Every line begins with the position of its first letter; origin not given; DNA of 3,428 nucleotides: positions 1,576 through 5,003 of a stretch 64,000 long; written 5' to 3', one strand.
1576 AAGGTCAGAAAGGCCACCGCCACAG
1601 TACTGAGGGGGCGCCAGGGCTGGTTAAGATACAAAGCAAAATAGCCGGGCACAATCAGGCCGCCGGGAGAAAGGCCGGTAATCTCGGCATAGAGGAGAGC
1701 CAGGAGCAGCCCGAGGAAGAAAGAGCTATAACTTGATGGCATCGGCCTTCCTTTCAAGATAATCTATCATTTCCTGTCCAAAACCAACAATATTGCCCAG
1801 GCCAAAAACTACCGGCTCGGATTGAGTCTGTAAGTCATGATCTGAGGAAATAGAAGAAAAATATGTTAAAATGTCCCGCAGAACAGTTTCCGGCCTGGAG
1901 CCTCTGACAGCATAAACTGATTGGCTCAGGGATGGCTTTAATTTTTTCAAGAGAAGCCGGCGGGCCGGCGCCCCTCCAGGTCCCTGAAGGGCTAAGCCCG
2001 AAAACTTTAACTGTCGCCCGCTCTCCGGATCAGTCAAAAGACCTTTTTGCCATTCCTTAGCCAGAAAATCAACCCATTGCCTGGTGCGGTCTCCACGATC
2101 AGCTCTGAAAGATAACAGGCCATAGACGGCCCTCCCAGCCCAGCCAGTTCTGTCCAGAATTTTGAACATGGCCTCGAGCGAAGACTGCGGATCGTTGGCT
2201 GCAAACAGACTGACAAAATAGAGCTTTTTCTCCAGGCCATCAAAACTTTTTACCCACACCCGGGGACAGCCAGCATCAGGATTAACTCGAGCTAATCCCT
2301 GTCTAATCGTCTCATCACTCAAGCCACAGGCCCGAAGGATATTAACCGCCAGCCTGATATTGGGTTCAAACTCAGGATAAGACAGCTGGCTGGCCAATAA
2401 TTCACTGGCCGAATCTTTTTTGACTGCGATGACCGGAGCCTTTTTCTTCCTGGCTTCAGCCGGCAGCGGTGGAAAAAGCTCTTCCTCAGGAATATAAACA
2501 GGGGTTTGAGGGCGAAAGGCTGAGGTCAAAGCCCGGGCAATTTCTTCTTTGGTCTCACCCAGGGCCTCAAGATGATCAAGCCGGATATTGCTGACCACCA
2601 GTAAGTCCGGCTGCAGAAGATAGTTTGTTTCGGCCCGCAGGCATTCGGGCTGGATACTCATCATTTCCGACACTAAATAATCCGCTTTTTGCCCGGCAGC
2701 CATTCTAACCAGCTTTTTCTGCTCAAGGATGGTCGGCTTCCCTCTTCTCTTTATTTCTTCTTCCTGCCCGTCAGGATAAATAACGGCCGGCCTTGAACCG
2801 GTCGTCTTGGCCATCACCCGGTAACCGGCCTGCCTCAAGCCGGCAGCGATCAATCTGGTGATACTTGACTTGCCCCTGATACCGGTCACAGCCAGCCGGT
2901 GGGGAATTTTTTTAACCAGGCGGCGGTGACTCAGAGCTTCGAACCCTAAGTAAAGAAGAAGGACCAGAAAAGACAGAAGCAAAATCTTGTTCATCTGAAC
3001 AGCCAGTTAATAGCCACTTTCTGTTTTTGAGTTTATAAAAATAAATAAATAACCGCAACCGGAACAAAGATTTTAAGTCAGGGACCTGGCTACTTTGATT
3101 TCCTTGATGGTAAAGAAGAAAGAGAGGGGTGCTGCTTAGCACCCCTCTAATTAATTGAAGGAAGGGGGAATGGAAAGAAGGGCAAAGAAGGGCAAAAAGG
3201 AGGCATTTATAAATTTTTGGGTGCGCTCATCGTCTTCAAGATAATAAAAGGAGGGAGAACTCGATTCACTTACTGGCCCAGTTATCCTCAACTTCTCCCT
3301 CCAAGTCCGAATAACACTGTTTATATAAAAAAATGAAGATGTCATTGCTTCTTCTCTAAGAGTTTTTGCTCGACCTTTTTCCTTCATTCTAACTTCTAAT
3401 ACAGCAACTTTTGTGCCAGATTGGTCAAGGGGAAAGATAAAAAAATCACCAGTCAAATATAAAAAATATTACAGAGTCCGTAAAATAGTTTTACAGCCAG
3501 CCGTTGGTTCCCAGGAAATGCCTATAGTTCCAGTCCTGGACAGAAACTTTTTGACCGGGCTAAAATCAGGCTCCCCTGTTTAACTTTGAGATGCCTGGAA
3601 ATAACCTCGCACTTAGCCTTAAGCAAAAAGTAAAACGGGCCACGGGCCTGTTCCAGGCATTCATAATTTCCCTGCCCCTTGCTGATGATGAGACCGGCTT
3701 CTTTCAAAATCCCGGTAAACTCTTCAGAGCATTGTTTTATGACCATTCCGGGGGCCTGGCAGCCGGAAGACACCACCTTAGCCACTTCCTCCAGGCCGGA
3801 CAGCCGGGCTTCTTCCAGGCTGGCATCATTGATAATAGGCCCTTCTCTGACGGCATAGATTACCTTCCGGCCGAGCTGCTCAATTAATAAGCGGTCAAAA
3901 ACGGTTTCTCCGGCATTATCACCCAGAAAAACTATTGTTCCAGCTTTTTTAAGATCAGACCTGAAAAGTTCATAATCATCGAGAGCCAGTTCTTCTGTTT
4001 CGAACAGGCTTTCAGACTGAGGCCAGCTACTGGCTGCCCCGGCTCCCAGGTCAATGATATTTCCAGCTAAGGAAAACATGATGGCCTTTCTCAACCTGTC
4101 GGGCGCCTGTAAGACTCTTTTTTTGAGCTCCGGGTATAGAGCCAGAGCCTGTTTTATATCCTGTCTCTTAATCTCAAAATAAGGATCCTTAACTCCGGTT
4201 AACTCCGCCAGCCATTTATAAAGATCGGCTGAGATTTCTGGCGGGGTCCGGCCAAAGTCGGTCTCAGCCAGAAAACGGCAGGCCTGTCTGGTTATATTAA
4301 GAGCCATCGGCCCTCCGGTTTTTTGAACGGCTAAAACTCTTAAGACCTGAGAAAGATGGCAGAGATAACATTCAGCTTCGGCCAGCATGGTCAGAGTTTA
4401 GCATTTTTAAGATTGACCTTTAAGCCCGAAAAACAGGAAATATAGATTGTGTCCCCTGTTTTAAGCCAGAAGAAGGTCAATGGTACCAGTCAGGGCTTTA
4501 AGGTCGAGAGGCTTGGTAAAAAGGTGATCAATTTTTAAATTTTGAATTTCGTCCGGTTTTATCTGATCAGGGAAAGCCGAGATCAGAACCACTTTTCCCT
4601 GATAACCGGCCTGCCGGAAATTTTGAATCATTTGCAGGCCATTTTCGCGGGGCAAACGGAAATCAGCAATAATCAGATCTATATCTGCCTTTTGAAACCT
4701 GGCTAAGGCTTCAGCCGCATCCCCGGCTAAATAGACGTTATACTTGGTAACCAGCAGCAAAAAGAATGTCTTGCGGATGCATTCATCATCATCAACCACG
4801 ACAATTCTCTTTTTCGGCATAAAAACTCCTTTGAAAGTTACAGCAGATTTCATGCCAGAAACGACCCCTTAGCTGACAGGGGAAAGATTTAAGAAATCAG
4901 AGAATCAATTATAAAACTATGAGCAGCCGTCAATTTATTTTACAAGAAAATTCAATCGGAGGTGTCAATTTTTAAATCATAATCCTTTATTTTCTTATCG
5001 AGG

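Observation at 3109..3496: Orphan sigma-54-dependent mini transcription unit (sRNA or leaderless micro-protein) between the NtrC-type regulator operon and pgsB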

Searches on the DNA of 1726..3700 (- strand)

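Call 4: search_rna_families(source=window, start=2800, end=3700, threshold=evalue, max_evalue=10, show_alignments=3)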
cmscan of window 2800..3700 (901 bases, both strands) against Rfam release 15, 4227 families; matches with E-value up to 10: 11.
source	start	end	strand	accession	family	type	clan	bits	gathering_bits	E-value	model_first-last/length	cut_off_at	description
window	3121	3264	+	RF02526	SSRC34_1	Gene; sRNA;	-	19.8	64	5.3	1-128/128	no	Streptococcus sRNA SSRC34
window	3113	3275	+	RF00101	SraC_RyeA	Gene; sRNA;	CL00105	19.6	37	0.63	1-145/145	no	SraC/RyeA RNA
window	3120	3230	-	RF01820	RsaE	Gene; sRNA;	-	19.1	79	1.7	1-112/112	no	RNA Staph. aureus E (RoxS)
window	2840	2899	+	RF00588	SNORD41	Gene; snRNA; snoRNA; CD-box;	CL00058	19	41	1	1-70/70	no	Small nucleolar RNA SNORD41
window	3237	3325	-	RF00238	ctRNA_pND324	Gene; antisense;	-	18.9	45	7.4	1-86/86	no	ctRNA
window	3015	3104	+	RF02428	SpF11_sRNA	Gene; sRNA;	-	17.9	54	8.9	1-95/95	no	Streptococcus sRNA SpF11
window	3094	3149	-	RF02527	SSRC38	Gene; sRNA;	-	17.5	80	2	1-166/166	no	Streptococcus sRNA SSRC38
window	3185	3309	+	RF00426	SCARNA15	Gene; snRNA; snoRNA; scaRNA;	CL00019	16.5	65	2.8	1-128/128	no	Small Cajal body specific RNA 15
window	3363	3385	+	RF04336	Plastid-petD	Intron;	-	15.7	65.5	3.2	1-47/47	no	Plastid-petD group II-D5 intron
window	3117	3241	+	RF00516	ylbH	Cis-reg; leader;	-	14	50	3.1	1-122/122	no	ylbH leader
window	3102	3293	+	RF02687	RAGATH-8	Gene; sRNA;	-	11.8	86.7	1.6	1-276/276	no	RAGATH-8 RNA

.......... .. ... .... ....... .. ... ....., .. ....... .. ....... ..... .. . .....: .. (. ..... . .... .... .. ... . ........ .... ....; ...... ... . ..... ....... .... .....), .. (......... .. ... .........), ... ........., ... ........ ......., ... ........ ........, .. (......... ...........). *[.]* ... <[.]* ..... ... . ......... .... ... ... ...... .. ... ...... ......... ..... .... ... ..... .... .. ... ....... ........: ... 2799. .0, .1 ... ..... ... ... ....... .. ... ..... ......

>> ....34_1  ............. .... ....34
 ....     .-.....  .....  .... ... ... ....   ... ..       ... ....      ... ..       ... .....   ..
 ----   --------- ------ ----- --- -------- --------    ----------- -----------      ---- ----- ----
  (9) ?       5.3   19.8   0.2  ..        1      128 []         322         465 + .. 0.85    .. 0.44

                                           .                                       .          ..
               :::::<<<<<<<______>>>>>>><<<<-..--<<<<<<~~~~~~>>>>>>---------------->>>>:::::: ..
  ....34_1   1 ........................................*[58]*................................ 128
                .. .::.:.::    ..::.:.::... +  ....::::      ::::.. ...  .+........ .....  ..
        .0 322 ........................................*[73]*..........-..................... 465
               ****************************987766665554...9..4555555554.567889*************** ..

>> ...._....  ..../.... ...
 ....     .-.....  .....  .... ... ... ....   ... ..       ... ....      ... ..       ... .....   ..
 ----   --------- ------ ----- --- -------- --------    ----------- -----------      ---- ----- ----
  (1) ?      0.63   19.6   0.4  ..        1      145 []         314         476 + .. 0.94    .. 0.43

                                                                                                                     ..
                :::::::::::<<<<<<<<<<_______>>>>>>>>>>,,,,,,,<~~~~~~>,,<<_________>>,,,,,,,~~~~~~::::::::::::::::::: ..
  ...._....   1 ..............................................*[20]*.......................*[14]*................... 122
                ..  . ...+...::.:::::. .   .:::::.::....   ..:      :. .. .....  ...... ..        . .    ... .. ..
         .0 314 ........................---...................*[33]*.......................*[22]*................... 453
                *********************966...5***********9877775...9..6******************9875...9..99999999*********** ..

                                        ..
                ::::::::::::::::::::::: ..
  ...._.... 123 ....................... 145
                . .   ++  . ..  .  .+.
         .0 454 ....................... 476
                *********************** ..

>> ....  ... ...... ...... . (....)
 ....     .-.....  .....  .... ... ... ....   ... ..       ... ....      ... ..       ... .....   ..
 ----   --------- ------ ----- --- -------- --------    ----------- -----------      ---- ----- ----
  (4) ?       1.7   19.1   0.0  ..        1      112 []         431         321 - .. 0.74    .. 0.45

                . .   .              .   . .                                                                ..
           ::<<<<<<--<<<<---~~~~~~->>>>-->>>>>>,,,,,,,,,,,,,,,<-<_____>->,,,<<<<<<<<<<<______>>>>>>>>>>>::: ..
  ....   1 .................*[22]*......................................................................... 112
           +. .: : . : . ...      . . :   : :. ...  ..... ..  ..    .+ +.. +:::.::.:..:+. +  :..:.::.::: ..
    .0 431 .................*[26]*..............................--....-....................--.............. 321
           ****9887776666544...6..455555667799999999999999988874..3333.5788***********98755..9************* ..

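Call 68: search_rna_families(source=L015, start=3500, end=3860, threshold=evalue, max_evalue=1)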
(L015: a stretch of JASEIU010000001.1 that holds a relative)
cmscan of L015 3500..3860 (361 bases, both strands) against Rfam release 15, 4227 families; matches with E-value up to 1: 2.
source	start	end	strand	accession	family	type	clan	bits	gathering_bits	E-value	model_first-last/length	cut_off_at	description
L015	3636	3684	-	RF00684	mir-122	Gene; miRNA;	-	23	70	0.015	12-61/73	no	mir-122 microRNA precursor family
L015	3778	3825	-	RF01360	CRISPR-DR47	Gene; CRISPR;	-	18.1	39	0.74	1-37/37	no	CRISPR RNA direct repeat element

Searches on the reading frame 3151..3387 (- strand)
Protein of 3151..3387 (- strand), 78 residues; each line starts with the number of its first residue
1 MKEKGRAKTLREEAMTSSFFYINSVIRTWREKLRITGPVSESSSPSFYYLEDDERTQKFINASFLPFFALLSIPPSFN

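Call 21: search_protein_families(library=ncbifam, proteins=[window:3151-3387:-], max_evalue=0.01)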
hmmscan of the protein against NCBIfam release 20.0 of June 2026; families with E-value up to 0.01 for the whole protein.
window:3151-3387:- (78 aa): 0 families

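Call 28: find_homologous_proteins(query=window:3151-3387:-, max_evalue=0.01)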
Query window:3151-3387:- (78 aa): 25 proteins with E <= 0.01 among 26 candidates.
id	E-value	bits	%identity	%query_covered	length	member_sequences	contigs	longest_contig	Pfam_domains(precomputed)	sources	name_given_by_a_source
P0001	6.4e-43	161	99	100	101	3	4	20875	-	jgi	jgi:hypothetical protein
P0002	6.1e-35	136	87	100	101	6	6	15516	-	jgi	-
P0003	9.8e-30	119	74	100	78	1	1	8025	-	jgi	jgi:hypothetical protein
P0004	5.2e-23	98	66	100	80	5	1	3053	-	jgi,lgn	-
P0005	7.3e-23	97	65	100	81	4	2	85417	-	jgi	-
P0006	5.1e-22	95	65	100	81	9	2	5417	-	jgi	-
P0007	3.4e-21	92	66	95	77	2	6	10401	-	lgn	-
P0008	5.5e-18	82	64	92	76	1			-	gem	-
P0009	1.8e-13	68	64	77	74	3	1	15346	-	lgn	-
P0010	2.1e-13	67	65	76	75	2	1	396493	-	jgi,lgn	jgi:hypothetical protein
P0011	2.0e-11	61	57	69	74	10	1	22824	-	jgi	jgi:hypothetical protein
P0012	2.5e-11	61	56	92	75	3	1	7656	-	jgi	jgi:hypothetical protein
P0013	5.7e-11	60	53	100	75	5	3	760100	-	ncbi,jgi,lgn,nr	ncbi:MAG: hypothetical protein QHH43_02145 [Candidatus Saccharicenans sp.]|jgi:hypothetical protein|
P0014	7.0e-11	59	62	77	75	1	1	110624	-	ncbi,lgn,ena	-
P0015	9.4e-11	59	52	95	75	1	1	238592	-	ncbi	-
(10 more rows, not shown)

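Call 53: predict_structure(alignment_id=A3)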
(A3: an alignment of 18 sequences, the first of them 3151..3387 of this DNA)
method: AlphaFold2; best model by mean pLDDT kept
length: 78 residues; sequences in the alignment: 18
mean_pLDDT: 61.5   pTM: 0.21
mean pLDDT of the five models: 61.5, 60.5, 60.3, 58.3, 55.7
residues with pLDDT >= 90: 0; 70-90: 17; 50-70: 56; < 50: 5
segments of 3 or more residues with pLDDT < 50: none
pLDDT, mean of each block of 10 residues (from residue 1): 56 57 63 55 50 63 75 74
secondary structure, 60 per line:
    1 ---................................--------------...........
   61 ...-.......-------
elements in order: H4-35 H50-63 H65-71

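Call 66: search_protein_representatives(alignment_id=A3)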
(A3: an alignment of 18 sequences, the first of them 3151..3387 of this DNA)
Query: 18 sequences, 76 profile positions. Proteins with E-value up to 0.001 (for the whole library): 6; up to 1e-10: 5; up to 1e-30: 1. The best 6 are listed.
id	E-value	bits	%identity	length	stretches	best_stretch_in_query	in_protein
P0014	1.8e-32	127.5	-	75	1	3-76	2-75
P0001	2.7e-30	120.5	-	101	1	4-76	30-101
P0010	6.4e-30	119.3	-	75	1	1-76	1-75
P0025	2.6e-26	107.7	-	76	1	4-76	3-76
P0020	2.6e-21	91.7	-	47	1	30-76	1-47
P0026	4.0e-06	43.0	-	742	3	40-70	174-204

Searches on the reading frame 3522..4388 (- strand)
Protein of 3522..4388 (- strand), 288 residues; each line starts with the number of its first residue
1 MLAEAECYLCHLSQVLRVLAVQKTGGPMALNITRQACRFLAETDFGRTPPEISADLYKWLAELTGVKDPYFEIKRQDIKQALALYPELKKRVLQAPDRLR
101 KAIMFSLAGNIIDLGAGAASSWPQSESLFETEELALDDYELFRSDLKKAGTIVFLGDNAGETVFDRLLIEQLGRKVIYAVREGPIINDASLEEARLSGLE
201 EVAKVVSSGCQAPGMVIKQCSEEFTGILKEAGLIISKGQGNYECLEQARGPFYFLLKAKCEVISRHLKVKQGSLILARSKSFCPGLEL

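Call 7: search_protein_families(library=pfam, proteins=[window:3522-4388:-], max_evalue=0.01)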
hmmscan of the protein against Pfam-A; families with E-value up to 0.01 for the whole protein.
window:3522-4388:- (288 aa): 1 family
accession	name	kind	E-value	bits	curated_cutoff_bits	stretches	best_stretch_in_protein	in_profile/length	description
PF01937.24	ARMT1-like_dom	-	9.3e-62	209.4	25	1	5-274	3-310/311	Damage-control phosphatase ARMT1-like domain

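Call 21: search_protein_families(library=ncbifam, proteins=[window:3522-4388:-], max_evalue=0.01)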
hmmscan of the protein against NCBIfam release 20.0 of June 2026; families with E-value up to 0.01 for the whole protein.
window:3522-4388:- (288 aa): 2 families
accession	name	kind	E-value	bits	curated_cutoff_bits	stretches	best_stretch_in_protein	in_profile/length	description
NF040824.1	damage_ctl_Phtase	equivalog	2.5e-47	161.7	440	1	4-275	4-280/282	damage-control phosphatase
NF041594.1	dam_ctlPhtase_Archglob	equivalog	7.1e-36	124.1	500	1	6-275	6-283/287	damage-control phosphatase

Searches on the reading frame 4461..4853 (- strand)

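Call 7: search_protein_families(library=pfam, proteins=[window:4461-4853:-], max_evalue=0.01)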
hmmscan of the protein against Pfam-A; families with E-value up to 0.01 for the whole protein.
window:4461-4853:- (130 aa): 1 family
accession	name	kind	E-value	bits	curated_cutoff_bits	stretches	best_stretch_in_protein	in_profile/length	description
PF00072.30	Response_reg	-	1.3e-17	64.4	30.2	1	17-125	1-110/111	Response regulator receiver domain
